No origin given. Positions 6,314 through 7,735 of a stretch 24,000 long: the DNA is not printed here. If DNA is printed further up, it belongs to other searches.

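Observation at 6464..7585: Arginase-family ureohydrolase between the urea symporter and the urease accessory genes: a possible urea-generating feeder enzyme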

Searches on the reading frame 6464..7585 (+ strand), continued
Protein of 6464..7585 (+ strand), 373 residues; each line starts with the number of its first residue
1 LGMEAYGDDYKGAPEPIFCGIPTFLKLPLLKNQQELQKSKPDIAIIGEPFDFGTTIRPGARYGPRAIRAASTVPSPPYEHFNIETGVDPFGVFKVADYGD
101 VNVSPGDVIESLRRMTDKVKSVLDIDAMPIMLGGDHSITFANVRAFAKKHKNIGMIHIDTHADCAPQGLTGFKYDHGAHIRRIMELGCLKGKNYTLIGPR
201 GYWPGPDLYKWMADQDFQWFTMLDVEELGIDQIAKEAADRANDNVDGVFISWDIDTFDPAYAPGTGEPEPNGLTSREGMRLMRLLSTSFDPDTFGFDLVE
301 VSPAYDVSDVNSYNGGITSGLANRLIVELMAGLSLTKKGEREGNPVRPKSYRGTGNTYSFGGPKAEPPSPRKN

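Call 85: find_encoding_contigs(protein=P0018, flank=8000, max_places=2)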
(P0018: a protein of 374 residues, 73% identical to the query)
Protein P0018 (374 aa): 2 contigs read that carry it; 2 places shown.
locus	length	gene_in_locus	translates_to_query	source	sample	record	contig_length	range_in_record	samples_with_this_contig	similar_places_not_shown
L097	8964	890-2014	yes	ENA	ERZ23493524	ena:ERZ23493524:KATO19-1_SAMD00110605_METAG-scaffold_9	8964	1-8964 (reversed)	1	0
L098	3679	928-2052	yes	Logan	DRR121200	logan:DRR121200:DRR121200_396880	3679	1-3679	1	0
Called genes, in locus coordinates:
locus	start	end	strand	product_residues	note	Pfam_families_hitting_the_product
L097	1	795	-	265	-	?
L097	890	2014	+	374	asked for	PF00491:Arginase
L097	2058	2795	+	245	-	-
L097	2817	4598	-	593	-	PF00449:Urease_alpha, PF07969:Amidohydro_3 (faint), PF01979:Amidohydro_1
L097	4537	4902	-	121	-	PF00699:Urease_beta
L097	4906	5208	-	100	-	PF00547:Urease_gamma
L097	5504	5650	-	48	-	-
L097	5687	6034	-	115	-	-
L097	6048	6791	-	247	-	-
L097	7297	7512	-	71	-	-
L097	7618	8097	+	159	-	PF02814:UreE_N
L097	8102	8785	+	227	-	PF01730:UreF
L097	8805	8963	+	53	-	?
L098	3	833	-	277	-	?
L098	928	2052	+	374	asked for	PF00491:Arginase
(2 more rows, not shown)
